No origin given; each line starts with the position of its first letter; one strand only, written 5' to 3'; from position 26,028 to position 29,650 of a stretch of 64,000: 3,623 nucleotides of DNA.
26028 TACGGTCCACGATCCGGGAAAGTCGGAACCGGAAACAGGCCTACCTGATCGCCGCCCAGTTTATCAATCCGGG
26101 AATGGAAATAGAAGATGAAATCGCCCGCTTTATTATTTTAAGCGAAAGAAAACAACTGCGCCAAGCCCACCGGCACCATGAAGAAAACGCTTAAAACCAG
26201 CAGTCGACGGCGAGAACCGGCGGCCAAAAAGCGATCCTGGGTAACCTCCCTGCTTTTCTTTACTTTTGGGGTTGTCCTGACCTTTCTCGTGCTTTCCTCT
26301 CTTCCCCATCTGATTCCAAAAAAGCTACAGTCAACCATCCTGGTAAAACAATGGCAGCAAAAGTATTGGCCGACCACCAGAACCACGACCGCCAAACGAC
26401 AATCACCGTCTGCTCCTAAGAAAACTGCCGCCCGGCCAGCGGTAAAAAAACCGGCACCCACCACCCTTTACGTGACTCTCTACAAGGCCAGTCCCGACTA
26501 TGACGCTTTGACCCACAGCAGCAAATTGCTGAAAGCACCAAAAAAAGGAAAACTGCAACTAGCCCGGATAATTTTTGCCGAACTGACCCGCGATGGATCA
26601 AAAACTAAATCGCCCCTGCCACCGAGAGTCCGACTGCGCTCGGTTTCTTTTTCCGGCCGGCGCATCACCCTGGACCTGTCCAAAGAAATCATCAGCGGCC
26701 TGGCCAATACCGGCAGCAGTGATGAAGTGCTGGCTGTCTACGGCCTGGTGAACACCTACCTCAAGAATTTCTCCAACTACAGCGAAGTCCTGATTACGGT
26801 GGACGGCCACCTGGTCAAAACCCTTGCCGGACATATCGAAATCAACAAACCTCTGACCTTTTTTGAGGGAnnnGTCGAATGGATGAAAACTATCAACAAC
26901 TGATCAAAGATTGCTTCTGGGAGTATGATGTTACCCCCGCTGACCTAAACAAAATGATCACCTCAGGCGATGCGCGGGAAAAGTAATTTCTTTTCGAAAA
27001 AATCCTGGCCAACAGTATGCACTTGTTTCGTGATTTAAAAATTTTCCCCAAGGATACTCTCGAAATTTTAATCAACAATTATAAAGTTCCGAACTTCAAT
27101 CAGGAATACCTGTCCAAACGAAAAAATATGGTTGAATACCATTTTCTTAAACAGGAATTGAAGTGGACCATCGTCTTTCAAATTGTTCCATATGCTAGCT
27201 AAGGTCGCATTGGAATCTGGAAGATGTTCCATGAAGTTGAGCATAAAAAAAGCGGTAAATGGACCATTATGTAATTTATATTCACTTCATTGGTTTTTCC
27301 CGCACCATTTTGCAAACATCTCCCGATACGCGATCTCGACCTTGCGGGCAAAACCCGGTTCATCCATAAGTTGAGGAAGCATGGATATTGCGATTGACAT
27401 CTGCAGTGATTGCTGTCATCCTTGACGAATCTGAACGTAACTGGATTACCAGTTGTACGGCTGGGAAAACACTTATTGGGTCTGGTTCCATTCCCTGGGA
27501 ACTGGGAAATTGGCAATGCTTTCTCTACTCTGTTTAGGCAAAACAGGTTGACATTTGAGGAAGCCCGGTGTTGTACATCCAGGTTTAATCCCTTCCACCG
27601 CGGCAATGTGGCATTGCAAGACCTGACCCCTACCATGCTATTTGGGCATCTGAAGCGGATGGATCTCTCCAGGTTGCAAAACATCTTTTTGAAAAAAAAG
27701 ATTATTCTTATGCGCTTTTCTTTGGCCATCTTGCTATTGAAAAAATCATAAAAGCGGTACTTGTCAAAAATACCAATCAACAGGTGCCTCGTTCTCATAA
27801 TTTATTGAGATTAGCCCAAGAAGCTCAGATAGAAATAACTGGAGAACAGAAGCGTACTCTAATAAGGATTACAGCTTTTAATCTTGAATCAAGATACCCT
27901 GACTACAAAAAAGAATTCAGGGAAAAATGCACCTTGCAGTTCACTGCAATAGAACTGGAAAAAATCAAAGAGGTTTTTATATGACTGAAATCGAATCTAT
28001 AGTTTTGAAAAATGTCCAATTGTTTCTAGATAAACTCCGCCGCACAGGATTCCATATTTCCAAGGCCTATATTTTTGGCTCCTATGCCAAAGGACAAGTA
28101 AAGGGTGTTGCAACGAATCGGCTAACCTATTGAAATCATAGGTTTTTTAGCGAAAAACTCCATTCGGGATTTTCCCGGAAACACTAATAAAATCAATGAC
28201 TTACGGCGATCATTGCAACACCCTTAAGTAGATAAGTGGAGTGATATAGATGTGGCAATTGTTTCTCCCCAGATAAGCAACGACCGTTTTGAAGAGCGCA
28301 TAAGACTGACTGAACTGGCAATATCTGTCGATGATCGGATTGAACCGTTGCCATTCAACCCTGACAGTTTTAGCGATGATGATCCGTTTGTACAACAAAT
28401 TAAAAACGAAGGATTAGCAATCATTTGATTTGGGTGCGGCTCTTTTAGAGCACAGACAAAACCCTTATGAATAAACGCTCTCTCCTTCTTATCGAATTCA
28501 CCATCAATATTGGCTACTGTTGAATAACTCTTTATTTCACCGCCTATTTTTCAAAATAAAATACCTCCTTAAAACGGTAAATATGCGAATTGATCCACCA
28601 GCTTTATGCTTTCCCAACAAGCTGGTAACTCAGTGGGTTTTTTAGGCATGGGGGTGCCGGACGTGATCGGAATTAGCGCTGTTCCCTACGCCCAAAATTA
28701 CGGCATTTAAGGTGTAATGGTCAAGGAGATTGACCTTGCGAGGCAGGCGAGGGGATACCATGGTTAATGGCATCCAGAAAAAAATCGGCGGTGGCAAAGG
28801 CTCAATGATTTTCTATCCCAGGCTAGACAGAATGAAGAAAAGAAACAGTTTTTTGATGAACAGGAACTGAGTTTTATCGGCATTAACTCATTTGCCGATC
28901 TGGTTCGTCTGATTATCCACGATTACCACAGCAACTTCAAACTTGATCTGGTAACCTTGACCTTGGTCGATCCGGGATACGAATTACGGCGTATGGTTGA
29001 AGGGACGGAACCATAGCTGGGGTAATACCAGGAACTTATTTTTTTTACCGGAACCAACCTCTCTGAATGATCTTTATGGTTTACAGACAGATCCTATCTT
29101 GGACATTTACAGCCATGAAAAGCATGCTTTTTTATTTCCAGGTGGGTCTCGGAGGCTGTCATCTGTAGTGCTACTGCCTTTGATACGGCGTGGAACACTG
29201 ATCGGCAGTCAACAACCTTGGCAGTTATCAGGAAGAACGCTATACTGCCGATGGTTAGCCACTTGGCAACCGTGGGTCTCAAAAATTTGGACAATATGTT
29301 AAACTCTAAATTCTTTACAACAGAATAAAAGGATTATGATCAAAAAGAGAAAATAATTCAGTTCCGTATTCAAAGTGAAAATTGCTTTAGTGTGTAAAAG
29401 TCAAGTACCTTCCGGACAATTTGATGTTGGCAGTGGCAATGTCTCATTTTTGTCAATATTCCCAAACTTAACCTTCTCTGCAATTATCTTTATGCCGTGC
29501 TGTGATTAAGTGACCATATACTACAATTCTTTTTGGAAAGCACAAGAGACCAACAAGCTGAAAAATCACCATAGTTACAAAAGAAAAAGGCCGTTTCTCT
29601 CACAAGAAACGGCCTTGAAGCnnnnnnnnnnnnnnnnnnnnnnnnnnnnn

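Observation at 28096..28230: MITE with 13-bp TIRs and 5-bp TSD disrupting the MNT antitoxin of a HEPN/MNT pair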

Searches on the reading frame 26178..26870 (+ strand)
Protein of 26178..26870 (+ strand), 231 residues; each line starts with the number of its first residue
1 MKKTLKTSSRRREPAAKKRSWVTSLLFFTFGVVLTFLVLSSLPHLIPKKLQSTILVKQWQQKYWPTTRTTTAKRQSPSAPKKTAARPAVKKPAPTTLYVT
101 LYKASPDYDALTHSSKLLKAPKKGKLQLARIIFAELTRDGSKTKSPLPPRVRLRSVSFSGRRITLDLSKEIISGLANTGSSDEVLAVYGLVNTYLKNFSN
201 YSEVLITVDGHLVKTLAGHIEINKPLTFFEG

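Call 28: find_encoding_contigs(protein=window:26178-26870:+, flank=4000, max_places=10)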
Protein window:26178-26870:+ (231 aa): 5 contigs read that carry it; 2 places shown.
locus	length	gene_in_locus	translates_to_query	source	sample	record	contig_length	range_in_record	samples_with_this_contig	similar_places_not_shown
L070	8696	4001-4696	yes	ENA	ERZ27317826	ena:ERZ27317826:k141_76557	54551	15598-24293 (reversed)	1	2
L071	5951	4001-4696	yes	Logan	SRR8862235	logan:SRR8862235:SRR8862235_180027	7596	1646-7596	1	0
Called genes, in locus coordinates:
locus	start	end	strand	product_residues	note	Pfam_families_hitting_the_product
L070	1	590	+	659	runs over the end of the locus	PF16177:ACAS_N, PF00501:AMP-binding, PF13193:AMP-binding_C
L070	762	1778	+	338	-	PF06050:HGD-D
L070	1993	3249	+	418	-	PF00990:GGDEF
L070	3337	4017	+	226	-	PF07238:PilZ (faint)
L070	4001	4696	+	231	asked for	PF10646:Germane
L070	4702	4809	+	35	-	-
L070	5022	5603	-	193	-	-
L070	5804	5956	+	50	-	-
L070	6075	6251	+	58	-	-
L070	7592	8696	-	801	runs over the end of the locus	PF00488:MutS_V, PF01713:Smr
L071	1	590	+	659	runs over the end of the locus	PF16177:ACAS_N, PF00501:AMP-binding, PF13193:AMP-binding_C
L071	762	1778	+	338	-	PF06050:HGD-D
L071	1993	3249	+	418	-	PF00990:GGDEF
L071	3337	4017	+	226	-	PF07238:PilZ (faint)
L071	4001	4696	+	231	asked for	PF10646:Germane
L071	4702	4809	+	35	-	-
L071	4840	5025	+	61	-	-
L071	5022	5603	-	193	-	-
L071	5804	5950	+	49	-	?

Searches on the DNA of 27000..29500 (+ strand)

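Call 8: search_rna_families(source=window, start=27000, end=29500, threshold=evalue, max_evalue=5)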
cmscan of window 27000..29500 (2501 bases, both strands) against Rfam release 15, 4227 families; matches with E-value up to 5: 1.
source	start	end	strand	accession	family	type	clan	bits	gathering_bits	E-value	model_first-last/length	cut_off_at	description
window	27744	27805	-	RF01123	sR35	Gene; snRNA; snoRNA; CD-box;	-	13.6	60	3.8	1-57/57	no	Small nucleolar RNA sR35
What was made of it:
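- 28101..28225 (.): MITE: 125-bp non-coding transposable element. No Rfam family matches it (call 8).
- No Rfam family, including introns, matches (call 8).
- Tried and rejected: (2) Rfam: no family matches the element (call 8).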

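Call 34: search_dna_similar(query=window:28096-28230:+, collection=plasmids, mode=distant, max_evalue=10, max_rows=20)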
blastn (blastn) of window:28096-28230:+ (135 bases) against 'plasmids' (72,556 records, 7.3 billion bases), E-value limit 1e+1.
Records with a match: 11; places in all: 11; records where one place covers at least 80% of the query: 0.
Best place of each record, by identity: >=99% 4; 95-99% 1; 90-95% 2; 80-90% 4.
By first word of the organism name: Sinorhizobium 3; Leptospira 2; Alcaligenes 1; Phocaeicola 1; Cupriavidus 1; Desulforapulum 1; Bartonella 1; Xenorhabdus 1.
By predicted mobility (MOB-suite, as given by PLSDB): non-mobilizable 6; conjugative 3; mobilizable 2.
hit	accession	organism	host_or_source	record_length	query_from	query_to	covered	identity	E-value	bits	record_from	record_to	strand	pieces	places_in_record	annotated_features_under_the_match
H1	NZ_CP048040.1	Alcaligenes faecalis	Homo sapiens,urine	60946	91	125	26%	85.7%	4e+0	38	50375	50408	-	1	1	none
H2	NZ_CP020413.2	Leptospira interrogans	Homo sapiens,human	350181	88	118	23%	87.5%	4e+0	37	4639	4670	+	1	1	leucine-rich repeat domain-containing protein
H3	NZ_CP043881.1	Leptospira interrogans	Homo sapiens,cell culture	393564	88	118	23%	87.5%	4e+0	37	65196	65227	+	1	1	hypothetical protein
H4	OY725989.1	Phocaeicola massiliensis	-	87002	73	102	22%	90.0%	4e+0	38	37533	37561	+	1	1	record has no annotation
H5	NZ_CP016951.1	Cupriavidus taiwanensis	Mimosa,single cell,nodules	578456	82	110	21%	89.7%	1e+0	40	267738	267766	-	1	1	none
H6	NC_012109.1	Desulforapulum autotrophicum HRM2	-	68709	25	50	19%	92.3%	1e+0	39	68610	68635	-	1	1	none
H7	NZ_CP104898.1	Bartonella sp. HY406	pure-culture,feces of bat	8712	91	114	18%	95.8%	1e+0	40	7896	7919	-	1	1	none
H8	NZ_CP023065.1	Sinorhizobium sp. CCBAU 05631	G.max,nodule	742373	90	109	15%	100.0%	4e+0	37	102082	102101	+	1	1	none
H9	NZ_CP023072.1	Sinorhizobium fredii CCBAU 83666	G.max,nodule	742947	90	109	15%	100.0%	4e+0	37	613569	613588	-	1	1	none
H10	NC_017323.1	Sinorhizobium meliloti BL225C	-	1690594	89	108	15%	100.0%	4e+0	37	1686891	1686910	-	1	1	none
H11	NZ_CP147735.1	Xenorhabdus sp. TH1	Steinernema sp. a AB-2023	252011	72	91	15%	100.0%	4e+0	37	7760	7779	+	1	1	thioester reductase domain-containing protein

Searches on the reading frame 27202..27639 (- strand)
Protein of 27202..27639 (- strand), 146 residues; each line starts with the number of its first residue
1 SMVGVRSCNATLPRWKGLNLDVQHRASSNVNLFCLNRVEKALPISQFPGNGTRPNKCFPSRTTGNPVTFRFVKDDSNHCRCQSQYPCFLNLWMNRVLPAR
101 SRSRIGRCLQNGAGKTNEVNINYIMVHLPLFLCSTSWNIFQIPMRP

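Call 47: search_protein_families(library=pfam, proteins=[window:27202-27639:-], max_evalue=0.1)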
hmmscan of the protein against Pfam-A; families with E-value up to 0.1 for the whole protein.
seq(146 aa): 0 families
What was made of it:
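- Tried and rejected: (9) Pfam scans of the decayed ORFs flanking the cassette found nothing (call 47), so no claim is made about them.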

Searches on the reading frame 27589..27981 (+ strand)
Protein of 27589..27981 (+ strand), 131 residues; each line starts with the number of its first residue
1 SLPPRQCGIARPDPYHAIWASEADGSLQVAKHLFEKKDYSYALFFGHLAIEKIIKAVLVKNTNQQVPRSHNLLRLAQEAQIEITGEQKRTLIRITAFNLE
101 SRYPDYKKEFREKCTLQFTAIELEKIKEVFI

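Call 12: search_protein_families(library=pfam, proteins=[window:27589-27981:+], max_evalue=0.01)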
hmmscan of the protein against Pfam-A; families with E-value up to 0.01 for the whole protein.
seq(131 aa): 2 families
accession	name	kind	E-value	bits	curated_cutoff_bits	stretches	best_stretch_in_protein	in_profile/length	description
PF05168.19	HEPN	-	2.8e-19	69.8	22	1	18-113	3-99/117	HEPN domain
PF18728.6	HEPN_AbiV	-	1.1e-05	26.1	27.1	1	23-63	13-53/155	AbiV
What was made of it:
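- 27641..27984 (+): HEPN gene remnant. It lacks the first 9 codons and any ATG/GTG/TTG start before 27784. It also ends 7 codons early relative to the 128-aa homologue (TGG to TGA). Pfam HEPN E=2.8e-19 (call 12).
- On HEPN/MNT toxin-antitoxin pair: PF05168 E=2.8e-19 (call 12).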
